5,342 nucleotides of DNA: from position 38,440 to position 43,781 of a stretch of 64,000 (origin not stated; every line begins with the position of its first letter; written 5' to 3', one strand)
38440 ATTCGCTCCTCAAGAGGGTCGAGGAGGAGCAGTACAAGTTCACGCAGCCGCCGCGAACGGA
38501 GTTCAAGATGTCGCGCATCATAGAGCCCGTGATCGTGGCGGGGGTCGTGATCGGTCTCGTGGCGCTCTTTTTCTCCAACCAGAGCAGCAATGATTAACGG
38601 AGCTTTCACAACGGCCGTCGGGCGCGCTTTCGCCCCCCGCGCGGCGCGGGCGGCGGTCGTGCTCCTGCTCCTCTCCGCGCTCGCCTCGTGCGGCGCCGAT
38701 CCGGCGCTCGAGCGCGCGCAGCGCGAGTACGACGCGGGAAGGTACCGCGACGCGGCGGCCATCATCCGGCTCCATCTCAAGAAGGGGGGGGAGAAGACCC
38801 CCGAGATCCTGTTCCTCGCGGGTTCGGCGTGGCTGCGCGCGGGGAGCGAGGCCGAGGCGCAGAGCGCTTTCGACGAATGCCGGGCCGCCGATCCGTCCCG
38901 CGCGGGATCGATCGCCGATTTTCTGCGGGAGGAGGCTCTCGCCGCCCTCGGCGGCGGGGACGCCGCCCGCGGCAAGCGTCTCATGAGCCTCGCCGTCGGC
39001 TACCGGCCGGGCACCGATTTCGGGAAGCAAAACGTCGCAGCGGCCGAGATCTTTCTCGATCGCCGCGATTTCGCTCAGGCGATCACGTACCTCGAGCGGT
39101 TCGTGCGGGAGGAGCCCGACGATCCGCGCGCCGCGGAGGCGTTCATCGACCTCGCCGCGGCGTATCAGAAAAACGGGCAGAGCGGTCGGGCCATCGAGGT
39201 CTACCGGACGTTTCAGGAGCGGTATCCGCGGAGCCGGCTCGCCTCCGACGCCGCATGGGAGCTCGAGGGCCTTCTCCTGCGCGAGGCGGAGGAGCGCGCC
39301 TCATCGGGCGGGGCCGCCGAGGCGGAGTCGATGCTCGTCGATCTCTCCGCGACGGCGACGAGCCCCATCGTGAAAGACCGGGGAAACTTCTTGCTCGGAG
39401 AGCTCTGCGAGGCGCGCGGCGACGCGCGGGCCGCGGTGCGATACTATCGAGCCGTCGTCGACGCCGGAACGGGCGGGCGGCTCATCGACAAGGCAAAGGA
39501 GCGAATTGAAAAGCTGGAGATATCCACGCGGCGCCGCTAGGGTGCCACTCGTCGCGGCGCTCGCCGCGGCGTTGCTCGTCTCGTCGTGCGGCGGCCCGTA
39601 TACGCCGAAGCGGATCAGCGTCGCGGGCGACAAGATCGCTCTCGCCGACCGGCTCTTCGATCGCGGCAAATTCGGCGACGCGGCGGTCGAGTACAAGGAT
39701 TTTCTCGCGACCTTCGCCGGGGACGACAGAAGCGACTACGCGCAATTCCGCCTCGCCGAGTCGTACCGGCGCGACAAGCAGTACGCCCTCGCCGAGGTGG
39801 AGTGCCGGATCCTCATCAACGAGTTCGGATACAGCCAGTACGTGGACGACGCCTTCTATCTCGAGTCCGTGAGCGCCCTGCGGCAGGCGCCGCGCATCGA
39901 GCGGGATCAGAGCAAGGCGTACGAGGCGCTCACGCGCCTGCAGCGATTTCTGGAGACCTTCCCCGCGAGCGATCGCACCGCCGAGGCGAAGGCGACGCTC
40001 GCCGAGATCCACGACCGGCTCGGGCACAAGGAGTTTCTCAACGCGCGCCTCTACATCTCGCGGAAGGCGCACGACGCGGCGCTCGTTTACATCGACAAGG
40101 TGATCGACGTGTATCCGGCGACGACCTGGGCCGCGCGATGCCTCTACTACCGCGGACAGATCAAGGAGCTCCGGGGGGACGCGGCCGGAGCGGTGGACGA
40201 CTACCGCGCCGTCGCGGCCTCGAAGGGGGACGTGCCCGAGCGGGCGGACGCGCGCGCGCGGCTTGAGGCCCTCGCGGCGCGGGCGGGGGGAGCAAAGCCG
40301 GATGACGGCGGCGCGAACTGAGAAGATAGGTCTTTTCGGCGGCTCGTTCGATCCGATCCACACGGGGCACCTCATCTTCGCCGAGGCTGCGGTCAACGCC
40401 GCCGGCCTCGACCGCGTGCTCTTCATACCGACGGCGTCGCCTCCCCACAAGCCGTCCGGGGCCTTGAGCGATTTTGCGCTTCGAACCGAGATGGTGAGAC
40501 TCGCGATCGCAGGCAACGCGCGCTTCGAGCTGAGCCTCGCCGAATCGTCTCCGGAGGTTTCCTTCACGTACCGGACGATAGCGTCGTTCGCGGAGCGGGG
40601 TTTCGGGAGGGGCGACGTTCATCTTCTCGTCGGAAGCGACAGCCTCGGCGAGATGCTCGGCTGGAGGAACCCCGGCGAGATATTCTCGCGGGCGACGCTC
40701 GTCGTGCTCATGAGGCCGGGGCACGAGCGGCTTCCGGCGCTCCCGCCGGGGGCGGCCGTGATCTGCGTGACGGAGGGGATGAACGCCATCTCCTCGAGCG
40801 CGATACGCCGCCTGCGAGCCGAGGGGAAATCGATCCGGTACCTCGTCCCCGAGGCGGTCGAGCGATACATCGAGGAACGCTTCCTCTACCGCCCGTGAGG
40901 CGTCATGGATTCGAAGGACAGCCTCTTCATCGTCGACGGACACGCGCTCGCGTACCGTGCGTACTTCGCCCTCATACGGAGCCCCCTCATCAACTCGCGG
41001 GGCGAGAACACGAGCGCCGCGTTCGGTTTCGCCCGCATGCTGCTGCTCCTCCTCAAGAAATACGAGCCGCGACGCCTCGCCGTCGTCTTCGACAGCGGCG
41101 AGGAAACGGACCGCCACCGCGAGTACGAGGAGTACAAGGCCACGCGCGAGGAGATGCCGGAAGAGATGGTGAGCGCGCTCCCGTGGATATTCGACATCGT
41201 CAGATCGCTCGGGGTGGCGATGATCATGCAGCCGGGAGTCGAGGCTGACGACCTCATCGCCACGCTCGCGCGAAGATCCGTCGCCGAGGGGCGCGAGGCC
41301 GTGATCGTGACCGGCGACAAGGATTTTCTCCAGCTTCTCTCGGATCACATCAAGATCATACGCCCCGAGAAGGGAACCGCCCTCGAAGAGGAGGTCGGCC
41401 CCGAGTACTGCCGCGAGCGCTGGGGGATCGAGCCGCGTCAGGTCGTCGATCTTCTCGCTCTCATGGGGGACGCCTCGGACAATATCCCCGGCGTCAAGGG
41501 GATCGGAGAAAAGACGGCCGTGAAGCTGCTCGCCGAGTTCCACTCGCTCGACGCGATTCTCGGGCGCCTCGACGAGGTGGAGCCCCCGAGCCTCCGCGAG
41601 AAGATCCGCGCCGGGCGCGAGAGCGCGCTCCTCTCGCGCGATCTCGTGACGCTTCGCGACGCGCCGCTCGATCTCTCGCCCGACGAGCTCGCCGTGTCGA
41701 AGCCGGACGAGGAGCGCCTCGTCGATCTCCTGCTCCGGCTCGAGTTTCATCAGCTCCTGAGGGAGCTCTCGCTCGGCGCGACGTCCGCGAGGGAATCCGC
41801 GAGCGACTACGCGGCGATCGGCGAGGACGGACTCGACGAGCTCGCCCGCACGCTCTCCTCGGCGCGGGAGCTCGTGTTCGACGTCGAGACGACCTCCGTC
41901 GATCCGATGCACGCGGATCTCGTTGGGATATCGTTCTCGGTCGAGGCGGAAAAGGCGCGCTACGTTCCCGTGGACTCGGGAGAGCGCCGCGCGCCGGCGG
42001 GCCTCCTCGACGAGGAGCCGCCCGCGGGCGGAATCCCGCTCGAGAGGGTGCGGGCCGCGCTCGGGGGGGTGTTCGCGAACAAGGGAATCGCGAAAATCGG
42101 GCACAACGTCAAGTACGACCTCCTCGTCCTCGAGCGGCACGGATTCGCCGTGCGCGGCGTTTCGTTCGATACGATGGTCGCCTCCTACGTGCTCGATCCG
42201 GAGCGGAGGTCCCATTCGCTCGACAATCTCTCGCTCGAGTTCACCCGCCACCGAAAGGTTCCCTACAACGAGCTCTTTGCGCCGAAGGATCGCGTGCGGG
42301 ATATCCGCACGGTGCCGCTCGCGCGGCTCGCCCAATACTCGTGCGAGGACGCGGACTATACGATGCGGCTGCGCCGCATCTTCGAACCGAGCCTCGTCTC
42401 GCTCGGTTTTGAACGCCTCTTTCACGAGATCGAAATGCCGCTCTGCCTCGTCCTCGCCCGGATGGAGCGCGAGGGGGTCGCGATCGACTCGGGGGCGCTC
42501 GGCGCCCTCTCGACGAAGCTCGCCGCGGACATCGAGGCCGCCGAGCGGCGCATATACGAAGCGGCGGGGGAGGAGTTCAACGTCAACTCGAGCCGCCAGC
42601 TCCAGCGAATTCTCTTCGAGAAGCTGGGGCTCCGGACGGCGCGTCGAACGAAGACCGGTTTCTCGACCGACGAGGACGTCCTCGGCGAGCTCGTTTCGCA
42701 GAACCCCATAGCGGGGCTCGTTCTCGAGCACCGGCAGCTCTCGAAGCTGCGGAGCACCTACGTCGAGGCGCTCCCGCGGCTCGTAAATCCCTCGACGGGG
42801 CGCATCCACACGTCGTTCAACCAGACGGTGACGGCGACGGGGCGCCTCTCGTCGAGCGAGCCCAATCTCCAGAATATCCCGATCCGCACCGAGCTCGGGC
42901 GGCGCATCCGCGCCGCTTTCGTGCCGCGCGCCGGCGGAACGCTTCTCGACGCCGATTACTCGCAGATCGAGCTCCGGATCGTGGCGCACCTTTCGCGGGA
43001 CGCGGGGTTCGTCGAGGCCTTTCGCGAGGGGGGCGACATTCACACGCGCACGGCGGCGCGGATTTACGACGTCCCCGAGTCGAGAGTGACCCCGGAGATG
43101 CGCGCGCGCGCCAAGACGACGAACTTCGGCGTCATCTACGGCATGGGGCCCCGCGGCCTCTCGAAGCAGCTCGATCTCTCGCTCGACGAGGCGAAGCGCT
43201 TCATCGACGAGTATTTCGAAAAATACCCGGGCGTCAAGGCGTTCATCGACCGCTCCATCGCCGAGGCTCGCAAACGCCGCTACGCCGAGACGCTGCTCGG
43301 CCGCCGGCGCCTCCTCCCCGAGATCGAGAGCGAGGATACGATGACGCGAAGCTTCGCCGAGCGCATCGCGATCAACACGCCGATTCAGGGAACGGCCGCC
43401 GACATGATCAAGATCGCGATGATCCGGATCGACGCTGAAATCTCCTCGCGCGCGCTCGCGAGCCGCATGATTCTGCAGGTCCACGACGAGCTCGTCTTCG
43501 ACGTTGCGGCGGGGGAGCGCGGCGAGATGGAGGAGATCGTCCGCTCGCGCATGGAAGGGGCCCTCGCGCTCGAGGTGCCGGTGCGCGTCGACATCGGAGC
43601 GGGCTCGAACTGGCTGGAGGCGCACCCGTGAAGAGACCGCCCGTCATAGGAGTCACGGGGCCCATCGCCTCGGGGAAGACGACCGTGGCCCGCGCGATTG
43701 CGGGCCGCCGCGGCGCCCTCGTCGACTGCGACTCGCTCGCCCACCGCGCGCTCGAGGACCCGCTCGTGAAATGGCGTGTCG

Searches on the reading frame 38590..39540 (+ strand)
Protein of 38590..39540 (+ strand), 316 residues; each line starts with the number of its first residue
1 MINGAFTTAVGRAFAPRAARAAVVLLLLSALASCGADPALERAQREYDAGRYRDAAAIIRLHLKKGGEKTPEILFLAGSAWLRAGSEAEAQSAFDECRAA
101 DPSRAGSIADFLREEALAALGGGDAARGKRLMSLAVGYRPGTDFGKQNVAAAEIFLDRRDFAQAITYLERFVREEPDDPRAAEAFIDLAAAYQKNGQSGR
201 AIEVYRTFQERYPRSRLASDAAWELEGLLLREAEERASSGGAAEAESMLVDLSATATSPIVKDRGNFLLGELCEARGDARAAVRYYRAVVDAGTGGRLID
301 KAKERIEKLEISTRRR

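Call 42: search_protein_families(library=pfam, proteins=[window:38590-39540:+], max_evalue=0.00001)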
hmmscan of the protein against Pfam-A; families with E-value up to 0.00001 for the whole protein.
window:38590-39540:+ (316 aa): 6 families
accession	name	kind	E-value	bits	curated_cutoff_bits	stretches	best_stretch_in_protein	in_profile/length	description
PF13428.12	TPR_14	-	2.1e-13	49.9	23.5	0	150-187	6-43/44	Tetratricopeptide repeat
PF13174.12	TPR_6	-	1.5e-11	44.5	26.3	0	184-215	2-33/33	Tetratricopeptide repeat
PF07719.23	TPR_2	-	7.3e-10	38.6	27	0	182-214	1-33/34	Tetratricopeptide repeat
PF13432.12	TPR_16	-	2.4e-09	37.9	32.7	1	150-214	2-63/65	Tetratricopeptide repeat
PF13181.12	TPR_8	-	3.4e-08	33.5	25.7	0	182-213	1-32/34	Tetratricopeptide repeat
PF13176.12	TPR_7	-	5.5e-08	32.7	27.9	0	268-290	4-26/36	Tetratricopeptide repeat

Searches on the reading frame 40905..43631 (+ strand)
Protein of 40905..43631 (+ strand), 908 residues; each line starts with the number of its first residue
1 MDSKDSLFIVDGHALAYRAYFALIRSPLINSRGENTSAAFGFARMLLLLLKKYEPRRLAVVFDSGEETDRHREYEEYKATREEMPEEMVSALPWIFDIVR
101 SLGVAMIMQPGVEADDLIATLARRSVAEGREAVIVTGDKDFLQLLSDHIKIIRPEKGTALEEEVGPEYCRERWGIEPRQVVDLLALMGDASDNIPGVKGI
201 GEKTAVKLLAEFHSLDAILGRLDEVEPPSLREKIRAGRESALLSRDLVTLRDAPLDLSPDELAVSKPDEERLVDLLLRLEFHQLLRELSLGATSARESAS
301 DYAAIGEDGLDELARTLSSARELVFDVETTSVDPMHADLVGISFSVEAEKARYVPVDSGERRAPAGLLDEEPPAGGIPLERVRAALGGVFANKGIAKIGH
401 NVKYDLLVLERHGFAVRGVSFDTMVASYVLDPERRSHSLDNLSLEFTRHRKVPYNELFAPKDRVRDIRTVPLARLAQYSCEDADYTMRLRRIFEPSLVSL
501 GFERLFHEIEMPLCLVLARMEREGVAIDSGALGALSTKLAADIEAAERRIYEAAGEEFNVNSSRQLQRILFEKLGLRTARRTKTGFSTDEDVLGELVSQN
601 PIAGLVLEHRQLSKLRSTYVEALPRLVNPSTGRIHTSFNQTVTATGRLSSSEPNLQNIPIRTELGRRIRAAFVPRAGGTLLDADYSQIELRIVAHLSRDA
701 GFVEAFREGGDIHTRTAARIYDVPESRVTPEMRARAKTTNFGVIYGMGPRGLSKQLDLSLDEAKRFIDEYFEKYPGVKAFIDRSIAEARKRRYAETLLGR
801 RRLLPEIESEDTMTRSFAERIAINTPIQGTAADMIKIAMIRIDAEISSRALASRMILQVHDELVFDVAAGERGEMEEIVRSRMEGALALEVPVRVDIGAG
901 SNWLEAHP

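Call 24: search_protein_families(library=ncbifam, proteins=[window:40905-43631:+], max_evalue=0.00001)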
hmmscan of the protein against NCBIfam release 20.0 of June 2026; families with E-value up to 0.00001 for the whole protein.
window:40905-43631:+ (908 aa): 15 families
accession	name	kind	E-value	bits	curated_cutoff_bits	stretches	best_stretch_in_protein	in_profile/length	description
NF004397.1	PRK05755.1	equivalog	0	1092.1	720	1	6-907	2-889/889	DNA polymerase I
TIGR00593.1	pola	equivalog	1.1e-296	986.9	600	1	7-907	1-890/890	DNA polymerase I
NF011539.0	PRK14975.1-3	equivalog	2.3e-94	316.9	640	1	284-905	31-627/628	bifunctional 3'-5' exonuclease/DNA polymerase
NF011541.0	PRK14975.2-1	equivalog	2.4e-77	260.7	871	1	321-902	31-632/645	bifunctional 3'-5' exonuclease/DNA polymerase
NF011540.0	PRK14975.1-4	equivalog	4.6e-71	240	601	2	505-904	188-574/576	bifunctional 3'-5' exonuclease/DNA polymerase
NF011547.0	PRK14976.1-4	equivalog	2.6e-64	217.3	305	1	6-288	3-288/291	5'-3' exonuclease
NF038380.1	phage_DpoZ_1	exception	2.2e-58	198.1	500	1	396-907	60-606/607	aminoadenine-incorporating DNA polymerase DpoZ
NF011545.0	PRK14976.1-2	equivalog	2.7e-53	181.1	434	1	5-281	7-285/287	5'-3' exonuclease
NF011546.0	PRK14976.1-3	equivalog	8.8e-50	169.6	347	1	6-288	4-290/297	5'-3' exonuclease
NF007017.0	PRK09482.1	equivalog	5.2e-47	160.6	261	1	6-256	4-246/257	flap endonuclease Xni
NF011543.0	PRK14975.2-3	equivalog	3.2e-46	157.8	1139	1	613-848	522-762/853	bifunctional 3'-5' exonuclease/DNA polymerase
NF011542.0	PRK14975.2-2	equivalog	4.7e-45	154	1061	1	615-869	485-749/802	bifunctional 3'-5' exonuclease/DNA polymerase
NF011538.0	PRK14975.1-1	equivalog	8e-16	57.5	389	1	597-889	251-534/557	bifunctional 3'-5' exonuclease/DNA polymerase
NF038381.1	phage_DpoZ_2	exception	5.3e-15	54.8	350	1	510-794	315-625/754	aminoadenine-incorporating DNA polymerase DpoZ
TIGR03674.1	fen_arch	equivalog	7e-06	25.4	351.95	0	171-223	217-267/338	flap endonuclease-1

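Call 37: find_homologous_proteins(query=window:40905-43631:+, max_evalue=1e-100)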
Query window:40905-43631:+ (908 aa): 7882 proteins with E <= 1e-100 among 8000 candidates; the best 120 are listed.
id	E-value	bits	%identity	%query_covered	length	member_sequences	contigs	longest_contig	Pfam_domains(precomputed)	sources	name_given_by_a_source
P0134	0.0e+0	1976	100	100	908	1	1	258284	PF01612.27,PF01367.26,PF02739.23,PF22619.3,PF00476.27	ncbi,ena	-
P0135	0.0e+0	1660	84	100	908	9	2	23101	PF01612.27,PF01367.26,PF02739.23,PF22619.3,PF00476.27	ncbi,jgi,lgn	jgi:DNA polymerase-1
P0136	0.0e+0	1440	72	100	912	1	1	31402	PF01612.27,PF01367.26,PF02739.23,PF22619.3,PF00476.27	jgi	jgi:DNA polymerase-1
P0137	0.0e+0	1425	72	100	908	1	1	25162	PF01612.27,PF01367.26,PF02739.23,PF22619.3,PF00476.27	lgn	-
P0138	0.0e+0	1419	71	99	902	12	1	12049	PF01612.27,PF01367.26,PF02739.23,PF22619.3,PF00476.27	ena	-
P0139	0.0e+0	1409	71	100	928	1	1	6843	PF01612.27,PF01367.26,PF02739.23,PF22619.3,PF00476.27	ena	-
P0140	0.0e+0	1408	71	100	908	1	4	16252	PF01612.27,PF01367.26,PF02739.23,PF22619.3,PF00476.27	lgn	-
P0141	0.0e+0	1407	71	99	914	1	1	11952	PF01612.27,PF01367.26,PF02739.23,PF22619.3,PF00476.27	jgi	-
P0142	0.0e+0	1398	71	100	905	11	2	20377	PF01612.27,PF01367.26,PF02739.23,PF22619.3,PF00476.27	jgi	jgi:DNA polymerase-1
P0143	0.0e+0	1388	70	100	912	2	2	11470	PF01612.27,PF01367.26,PF02739.23,PF22619.3,PF00476.27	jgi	jgi:DNA polymerase-1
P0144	0.0e+0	1387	70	100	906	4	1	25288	PF01612.27,PF01367.26,PF02739.23,PF22619.3,PF00476.27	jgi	-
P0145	0.0e+0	1381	69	100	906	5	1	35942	PF01612.27,PF01367.26,PF02739.23,PF22619.3,PF00476.27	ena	-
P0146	0.0e+0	1377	70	100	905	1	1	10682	PF01612.27,PF01367.26,PF02739.23,PF22619.3,PF00476.27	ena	-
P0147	0.0e+0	1374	70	100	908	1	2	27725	PF01612.27,PF01367.26,PF02739.23,PF22619.3,PF00476.27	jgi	jgi:DNA polymerase I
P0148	0.0e+0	1370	70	100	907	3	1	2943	PF01612.27,PF01367.26,PF02739.23,PF22619.3,PF00476.27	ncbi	-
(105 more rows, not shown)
